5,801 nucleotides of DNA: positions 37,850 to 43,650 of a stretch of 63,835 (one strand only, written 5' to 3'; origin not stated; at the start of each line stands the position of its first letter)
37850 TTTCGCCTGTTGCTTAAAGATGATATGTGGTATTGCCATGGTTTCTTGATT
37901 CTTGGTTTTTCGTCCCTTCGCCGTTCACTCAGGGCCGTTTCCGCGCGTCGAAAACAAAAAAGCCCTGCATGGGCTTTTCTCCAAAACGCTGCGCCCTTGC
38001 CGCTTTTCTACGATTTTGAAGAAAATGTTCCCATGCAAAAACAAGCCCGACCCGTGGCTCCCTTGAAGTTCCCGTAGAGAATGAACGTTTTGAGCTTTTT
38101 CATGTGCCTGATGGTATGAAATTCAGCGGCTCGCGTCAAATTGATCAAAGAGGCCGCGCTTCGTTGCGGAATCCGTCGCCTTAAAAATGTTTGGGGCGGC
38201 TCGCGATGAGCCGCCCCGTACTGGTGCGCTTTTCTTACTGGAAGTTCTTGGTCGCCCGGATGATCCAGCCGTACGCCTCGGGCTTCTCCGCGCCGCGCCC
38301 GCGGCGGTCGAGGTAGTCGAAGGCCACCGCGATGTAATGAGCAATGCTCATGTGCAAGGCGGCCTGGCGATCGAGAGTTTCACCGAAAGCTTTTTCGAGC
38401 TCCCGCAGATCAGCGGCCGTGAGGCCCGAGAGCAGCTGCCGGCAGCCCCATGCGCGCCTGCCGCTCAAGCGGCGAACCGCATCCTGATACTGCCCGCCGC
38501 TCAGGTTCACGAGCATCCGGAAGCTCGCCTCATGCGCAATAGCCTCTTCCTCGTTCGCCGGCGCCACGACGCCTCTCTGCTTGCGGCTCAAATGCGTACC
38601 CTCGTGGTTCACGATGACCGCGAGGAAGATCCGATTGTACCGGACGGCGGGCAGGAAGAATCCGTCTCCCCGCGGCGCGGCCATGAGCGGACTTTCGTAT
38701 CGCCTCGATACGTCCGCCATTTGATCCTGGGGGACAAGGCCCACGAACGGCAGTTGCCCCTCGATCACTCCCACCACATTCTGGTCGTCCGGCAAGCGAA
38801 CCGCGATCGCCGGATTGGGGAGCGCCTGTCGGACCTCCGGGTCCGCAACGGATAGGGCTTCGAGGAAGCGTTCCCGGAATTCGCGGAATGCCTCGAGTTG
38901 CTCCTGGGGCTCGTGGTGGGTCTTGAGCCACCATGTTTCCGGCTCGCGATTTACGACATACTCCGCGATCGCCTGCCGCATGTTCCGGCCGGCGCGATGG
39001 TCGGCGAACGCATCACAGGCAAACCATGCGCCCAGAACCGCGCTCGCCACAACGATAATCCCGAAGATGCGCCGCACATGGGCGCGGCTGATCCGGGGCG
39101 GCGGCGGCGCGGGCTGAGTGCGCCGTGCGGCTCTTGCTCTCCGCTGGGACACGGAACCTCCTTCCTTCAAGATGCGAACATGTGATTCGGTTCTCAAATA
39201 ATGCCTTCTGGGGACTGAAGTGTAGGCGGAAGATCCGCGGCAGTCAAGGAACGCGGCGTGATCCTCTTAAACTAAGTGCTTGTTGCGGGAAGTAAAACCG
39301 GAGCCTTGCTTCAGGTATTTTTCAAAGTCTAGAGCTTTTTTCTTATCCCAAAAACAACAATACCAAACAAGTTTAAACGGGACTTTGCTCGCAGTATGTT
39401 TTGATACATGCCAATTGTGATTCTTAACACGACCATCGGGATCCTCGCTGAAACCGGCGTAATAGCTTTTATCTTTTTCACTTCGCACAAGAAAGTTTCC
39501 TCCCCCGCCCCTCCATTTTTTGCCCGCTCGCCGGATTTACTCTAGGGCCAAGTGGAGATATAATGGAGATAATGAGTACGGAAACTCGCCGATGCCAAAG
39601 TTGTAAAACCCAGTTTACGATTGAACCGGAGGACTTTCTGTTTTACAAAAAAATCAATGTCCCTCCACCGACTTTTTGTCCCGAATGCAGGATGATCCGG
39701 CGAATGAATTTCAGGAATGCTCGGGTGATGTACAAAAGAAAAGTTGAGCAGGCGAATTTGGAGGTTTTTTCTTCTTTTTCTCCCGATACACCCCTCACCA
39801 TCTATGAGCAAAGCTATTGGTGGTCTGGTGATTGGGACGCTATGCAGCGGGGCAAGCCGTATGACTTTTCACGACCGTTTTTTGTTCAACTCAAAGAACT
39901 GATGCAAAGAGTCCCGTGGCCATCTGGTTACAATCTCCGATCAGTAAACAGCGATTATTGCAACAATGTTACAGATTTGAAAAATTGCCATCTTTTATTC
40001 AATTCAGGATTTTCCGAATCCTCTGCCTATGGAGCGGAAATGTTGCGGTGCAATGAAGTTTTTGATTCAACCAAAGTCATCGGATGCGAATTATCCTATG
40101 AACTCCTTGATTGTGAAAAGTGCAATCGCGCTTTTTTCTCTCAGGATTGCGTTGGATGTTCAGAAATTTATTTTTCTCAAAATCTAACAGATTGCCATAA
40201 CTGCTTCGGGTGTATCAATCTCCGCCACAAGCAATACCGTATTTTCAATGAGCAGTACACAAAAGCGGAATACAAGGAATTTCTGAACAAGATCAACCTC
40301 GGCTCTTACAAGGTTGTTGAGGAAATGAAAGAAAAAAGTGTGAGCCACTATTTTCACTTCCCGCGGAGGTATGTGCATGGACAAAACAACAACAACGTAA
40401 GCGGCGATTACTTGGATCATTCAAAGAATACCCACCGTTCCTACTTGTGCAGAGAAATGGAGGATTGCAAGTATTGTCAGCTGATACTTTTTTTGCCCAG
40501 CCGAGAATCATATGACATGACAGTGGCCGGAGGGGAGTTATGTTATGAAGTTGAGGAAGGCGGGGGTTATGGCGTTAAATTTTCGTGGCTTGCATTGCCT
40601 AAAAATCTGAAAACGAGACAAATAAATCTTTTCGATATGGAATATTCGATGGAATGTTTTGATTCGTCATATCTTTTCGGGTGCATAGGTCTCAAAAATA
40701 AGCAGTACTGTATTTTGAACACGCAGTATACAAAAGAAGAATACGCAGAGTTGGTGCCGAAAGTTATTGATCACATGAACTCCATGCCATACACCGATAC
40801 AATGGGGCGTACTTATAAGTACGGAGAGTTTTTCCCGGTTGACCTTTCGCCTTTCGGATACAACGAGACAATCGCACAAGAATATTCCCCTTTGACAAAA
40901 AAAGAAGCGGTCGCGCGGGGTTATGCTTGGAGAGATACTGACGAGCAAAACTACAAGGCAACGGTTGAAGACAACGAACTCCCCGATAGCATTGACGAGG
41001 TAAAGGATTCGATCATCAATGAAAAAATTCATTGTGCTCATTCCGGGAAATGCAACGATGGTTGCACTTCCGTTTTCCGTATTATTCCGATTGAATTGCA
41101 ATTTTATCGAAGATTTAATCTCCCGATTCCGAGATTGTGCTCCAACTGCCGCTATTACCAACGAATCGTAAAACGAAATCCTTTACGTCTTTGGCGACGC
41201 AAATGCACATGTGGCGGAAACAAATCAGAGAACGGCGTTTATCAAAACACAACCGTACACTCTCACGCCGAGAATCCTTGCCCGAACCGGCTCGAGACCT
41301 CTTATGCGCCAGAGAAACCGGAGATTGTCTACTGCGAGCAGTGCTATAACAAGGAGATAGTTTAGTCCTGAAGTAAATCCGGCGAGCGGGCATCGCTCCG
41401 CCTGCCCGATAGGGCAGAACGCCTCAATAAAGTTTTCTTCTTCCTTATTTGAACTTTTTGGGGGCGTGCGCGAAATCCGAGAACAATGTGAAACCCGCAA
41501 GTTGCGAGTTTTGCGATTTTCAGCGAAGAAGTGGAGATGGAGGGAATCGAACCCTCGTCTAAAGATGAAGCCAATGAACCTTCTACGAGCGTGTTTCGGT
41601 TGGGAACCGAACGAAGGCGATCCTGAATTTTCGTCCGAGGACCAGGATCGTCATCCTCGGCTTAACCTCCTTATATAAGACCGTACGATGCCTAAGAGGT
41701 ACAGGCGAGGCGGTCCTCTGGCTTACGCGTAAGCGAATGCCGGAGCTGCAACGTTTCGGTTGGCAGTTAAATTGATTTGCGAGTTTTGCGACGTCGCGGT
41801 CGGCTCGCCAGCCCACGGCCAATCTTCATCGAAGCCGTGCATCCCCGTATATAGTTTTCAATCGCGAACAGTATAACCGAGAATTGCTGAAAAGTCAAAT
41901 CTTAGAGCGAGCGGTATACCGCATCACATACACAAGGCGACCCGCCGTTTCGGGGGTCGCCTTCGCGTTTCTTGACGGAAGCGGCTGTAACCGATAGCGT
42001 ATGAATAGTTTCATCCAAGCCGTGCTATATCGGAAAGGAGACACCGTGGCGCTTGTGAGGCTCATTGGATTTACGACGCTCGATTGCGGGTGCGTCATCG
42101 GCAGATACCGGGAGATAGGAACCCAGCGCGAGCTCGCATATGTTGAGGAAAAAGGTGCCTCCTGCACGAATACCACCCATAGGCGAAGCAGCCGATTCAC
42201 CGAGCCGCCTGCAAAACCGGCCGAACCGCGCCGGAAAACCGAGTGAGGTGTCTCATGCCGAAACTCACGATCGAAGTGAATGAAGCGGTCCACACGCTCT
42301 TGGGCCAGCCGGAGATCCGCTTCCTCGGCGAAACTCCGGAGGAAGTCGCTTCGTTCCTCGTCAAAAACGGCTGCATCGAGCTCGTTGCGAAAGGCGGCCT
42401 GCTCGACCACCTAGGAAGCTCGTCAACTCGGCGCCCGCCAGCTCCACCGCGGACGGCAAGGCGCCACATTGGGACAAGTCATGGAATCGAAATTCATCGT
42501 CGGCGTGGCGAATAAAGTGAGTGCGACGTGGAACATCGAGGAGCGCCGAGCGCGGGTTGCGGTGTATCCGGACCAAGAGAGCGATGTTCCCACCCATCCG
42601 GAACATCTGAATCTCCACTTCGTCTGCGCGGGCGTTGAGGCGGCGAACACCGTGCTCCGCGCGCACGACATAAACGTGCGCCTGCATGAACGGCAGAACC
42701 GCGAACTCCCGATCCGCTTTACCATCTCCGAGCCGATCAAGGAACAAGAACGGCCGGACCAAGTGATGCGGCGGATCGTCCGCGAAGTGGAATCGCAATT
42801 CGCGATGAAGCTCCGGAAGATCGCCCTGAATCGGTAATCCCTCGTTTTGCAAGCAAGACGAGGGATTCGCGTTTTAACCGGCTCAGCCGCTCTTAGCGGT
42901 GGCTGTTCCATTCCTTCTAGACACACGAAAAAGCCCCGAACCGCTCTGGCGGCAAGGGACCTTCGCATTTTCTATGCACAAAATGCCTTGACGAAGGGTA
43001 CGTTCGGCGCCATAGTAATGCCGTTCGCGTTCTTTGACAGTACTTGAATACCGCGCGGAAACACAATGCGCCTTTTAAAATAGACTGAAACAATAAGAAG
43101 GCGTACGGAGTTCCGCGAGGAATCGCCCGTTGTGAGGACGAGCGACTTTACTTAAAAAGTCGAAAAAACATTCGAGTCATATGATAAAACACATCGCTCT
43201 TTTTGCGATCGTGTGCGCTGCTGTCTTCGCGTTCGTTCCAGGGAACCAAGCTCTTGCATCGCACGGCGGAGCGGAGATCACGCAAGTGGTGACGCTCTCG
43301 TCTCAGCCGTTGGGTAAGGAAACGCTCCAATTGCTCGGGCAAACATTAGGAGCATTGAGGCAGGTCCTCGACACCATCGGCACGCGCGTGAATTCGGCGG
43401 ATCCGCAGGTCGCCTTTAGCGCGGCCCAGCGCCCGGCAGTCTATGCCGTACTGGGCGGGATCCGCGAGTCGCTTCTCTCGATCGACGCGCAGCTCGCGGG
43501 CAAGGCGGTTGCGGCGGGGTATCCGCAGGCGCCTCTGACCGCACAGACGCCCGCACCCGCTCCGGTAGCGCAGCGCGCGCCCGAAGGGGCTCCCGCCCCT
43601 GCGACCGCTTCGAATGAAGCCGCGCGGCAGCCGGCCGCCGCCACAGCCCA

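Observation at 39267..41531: Sharply low-GC patch at the 3' flank of ssrA: one ORF bracketed by perfect 21-bp inverted repeats, next to a degenerate GIY-YIG gene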

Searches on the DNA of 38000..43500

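Call 9: search_rna_families(source=window, start=38000, end=43500, threshold=evalue, max_evalue=1, show_alignments=1)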
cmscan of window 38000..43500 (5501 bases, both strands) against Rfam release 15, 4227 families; matches with E-value up to 1: 2.
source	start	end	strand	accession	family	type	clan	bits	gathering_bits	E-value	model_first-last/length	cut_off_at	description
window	41529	41846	-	RF00023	tmRNA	Gene;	CL00001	100.4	47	4.3e-39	1-374/374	no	transfer-messenger RNA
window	41532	41569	+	RF04351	Plastid-psbl-rps4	Cis-reg;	-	20.7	68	0.86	1-53/53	no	Plastid-psbl-rps4 3UTR RNA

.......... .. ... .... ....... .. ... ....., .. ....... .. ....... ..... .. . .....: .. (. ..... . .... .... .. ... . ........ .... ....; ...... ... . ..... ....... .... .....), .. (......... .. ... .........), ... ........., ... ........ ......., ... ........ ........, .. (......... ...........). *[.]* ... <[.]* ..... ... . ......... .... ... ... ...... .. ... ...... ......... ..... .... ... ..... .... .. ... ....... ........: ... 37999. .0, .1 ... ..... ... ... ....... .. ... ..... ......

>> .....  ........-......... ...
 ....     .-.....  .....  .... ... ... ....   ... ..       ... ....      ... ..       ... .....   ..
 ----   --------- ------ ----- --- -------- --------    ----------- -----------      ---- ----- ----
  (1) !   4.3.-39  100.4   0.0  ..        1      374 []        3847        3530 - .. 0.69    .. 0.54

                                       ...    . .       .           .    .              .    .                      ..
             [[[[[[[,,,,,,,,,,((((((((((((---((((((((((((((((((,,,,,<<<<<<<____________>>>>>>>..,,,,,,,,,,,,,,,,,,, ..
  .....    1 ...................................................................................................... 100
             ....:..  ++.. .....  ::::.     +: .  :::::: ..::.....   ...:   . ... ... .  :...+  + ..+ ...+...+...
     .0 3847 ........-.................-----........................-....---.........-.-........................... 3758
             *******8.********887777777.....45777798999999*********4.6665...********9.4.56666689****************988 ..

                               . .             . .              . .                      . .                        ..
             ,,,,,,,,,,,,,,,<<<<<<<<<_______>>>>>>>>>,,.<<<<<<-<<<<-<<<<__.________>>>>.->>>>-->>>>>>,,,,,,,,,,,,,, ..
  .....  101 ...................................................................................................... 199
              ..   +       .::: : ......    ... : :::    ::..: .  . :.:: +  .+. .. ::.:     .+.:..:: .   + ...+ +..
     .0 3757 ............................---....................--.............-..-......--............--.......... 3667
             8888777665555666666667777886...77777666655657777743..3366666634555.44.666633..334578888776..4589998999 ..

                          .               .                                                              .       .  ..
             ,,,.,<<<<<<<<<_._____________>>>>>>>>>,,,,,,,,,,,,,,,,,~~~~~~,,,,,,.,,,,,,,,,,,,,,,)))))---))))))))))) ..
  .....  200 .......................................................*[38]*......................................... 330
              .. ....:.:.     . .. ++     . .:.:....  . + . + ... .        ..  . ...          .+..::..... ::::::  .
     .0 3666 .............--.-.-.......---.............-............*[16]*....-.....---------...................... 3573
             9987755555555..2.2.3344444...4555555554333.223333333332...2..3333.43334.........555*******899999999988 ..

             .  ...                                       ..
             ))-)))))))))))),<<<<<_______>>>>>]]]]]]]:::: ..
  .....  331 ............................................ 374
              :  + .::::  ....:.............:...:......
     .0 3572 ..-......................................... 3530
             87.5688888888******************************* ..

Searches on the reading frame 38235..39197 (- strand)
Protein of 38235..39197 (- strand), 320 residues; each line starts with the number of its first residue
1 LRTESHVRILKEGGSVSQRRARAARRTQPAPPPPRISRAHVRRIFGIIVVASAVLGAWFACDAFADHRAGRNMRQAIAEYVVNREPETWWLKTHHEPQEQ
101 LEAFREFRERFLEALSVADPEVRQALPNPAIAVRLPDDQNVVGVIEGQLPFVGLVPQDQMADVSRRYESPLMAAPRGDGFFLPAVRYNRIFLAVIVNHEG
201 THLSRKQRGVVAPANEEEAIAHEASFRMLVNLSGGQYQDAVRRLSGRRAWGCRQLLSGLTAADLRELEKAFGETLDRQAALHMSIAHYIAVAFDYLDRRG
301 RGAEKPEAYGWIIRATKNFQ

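Call 7: search_protein_families(library=pfam, proteins=[window:38235-39197:-], max_evalue=0.1)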
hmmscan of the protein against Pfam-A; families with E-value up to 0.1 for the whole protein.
window:38235-39197:- (320 aa): 1 family
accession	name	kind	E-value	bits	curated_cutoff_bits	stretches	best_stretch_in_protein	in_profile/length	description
PF11716.13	MDMPI_N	-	0.039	15.1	24.2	1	65-127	50-112/140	Mycothiol maleylpyruvate isomerase N-terminal domain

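Call 8: search_protein_families(library=ncbifam, proteins=[window:38235-39197:-], max_evalue=0.1)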
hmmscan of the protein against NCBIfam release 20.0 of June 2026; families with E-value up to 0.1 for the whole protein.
window:38235-39197:- (320 aa): 0 families

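Call 70: search_protein_families(library=phrogs, proteins=[window:38235-39197:-], max_evalue=0.01)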
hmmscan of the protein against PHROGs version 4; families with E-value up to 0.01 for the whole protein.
window:38235-39197:- (320 aa): 0 families

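Call 74: find_encoding_contigs(protein=window:38235-39152:-, flank=6000, max_places=10)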
Protein window:38235-39152:- (305 aa): 1 contig read that carries it; 1 place shown.
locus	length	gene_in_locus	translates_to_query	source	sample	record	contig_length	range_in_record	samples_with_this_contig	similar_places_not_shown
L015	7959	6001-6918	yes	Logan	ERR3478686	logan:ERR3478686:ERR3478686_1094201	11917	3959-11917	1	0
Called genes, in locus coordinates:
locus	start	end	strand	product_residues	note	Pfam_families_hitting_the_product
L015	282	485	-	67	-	-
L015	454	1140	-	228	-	-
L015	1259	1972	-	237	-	-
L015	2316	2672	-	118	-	-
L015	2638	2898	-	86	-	-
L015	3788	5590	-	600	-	-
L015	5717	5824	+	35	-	-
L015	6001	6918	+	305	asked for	-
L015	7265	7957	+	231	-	?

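Call 87: search_protein_families(library=padloc, proteins=[window:38235-39152:-], max_evalue=0.01)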
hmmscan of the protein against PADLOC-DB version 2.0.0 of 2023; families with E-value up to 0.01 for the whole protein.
window:38235-39152:- (305 aa): 0 families

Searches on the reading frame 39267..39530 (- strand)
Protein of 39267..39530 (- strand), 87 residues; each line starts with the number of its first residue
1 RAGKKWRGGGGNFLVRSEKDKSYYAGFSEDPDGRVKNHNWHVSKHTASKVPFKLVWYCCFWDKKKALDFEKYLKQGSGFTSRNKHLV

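Call 7: search_protein_families(library=pfam, proteins=[window:39267-39530:-], max_evalue=0.1)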
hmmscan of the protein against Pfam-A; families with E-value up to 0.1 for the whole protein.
window:39267-39530:- (87 aa): 1 family
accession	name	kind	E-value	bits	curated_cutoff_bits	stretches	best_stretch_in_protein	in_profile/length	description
PF01541.30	GIY-YIG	-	2.3e-12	47.5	22.6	1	13-78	5-73/78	GIY-YIG catalytic domain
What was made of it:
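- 39267..39497 (-): Small stand-alone GIY-YIG nuclease gene, clipped at its 5' end. It has no ATG. An in-frame GTG lies at 39488, preceded by GGAGG 10 nt upstream. Domain homology runs to about 39497. PF01541, E = 2.3e-12 (call 7).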

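Call 8: search_protein_families(library=ncbifam, proteins=[window:39267-39530:-], max_evalue=0.1)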
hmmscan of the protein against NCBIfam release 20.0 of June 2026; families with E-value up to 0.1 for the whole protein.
window:39267-39530:- (87 aa): 0 families

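Call 57: search_protein_representatives(protein=window:39267-39530:-)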
Query: 87 residues. Proteins with E-value up to 0.001 (for the whole library): 894; up to 1e-10: 30; up to 1e-30: 0. The best 150 are listed.
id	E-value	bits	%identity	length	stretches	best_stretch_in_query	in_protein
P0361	1.8e-16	76.5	51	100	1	13-86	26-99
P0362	3.0e-16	75.7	49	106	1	13-87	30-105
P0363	1.3e-15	73.7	47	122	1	13-87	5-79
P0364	4.5e-15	72.0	49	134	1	13-87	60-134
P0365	6.9e-15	71.4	49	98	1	13-87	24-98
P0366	7.1e-15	71.3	50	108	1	13-86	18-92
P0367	1.6e-14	70.2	47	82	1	13-82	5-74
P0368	6.7e-14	68.2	47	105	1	13-86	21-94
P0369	7.3e-14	68.1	47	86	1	13-82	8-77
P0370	1.3e-13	67.3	56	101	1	26-87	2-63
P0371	2.5e-13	66.4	49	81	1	17-87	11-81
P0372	6.6e-13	65.0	51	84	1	13-67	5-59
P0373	8.2e-13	64.7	51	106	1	15-85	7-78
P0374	1.2e-12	64.2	44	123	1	12-86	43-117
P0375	3.0e-12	62.9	51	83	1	13-69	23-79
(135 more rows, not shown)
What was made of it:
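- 39267..39497 (-): Best representative 51% identical (call 57).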

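Call 70: search_protein_families(library=phrogs, proteins=[window:39267-39530:-], max_evalue=0.01)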
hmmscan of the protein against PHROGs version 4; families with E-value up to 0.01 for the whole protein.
window:39267-39530:- (87 aa): 0 families

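Call 87: search_protein_families(library=padloc, proteins=[window:39267-39530:-], max_evalue=0.01)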
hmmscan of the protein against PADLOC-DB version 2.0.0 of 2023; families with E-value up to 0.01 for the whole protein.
window:39267-39530:- (87 aa): 0 families

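Call 93: list_cluster_members(proteins=[P0361, P0362, P0363, P0365, P0366, P0367, P0002, P0003, P0123, P0242])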
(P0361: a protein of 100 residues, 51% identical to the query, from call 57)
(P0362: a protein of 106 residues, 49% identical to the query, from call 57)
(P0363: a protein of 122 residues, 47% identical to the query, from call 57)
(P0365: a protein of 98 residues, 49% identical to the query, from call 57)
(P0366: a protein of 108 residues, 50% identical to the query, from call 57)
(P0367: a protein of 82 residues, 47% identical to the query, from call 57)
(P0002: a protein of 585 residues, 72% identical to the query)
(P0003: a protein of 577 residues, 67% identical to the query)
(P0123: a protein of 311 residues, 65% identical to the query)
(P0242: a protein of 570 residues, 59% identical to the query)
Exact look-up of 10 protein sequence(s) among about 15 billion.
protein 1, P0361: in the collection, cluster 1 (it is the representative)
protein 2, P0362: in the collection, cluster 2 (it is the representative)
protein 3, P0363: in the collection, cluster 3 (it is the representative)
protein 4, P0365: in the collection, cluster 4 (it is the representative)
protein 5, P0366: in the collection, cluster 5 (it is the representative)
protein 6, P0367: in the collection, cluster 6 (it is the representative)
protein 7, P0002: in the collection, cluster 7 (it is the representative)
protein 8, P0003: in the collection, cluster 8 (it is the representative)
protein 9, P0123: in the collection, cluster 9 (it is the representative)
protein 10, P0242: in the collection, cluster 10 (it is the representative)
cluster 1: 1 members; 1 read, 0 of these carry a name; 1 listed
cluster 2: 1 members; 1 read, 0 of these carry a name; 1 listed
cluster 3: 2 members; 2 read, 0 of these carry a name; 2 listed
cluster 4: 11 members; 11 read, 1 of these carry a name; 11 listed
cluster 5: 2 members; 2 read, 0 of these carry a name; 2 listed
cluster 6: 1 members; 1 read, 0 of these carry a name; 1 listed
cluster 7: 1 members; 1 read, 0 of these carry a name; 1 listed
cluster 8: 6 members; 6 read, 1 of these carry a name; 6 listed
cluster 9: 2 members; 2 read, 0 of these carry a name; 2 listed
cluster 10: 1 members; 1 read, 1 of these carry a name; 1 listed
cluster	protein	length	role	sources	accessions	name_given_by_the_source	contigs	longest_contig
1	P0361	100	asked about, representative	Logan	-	-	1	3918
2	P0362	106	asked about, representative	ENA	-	-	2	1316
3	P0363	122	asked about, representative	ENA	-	-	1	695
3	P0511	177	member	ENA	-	-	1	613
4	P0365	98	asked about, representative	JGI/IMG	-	-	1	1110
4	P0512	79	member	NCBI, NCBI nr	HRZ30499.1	MAG TPA: GIY-YIG nuclease family protein [Candidatus Paceibacterota bacterium] | GIY-YIG nuclease family protein [Candidatus Paceibacterota bacterium]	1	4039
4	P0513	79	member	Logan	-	-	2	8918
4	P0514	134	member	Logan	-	-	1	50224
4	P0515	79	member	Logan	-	-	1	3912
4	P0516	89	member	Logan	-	-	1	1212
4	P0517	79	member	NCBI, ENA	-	-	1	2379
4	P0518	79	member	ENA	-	-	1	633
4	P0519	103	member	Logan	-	-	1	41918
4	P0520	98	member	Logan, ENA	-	-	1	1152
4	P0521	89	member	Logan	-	-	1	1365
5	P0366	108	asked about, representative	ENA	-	-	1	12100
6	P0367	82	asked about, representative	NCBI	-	-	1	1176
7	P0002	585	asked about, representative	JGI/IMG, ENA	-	-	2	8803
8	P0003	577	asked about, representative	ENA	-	-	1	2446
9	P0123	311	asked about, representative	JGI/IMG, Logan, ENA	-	-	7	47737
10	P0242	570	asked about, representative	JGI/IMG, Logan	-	arginyl-tRNA synthetase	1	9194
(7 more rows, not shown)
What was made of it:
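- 39267..39497 (-): Paceibacterota (call 93).
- Paceibacterota for the GIY-YIG protein (call 93).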
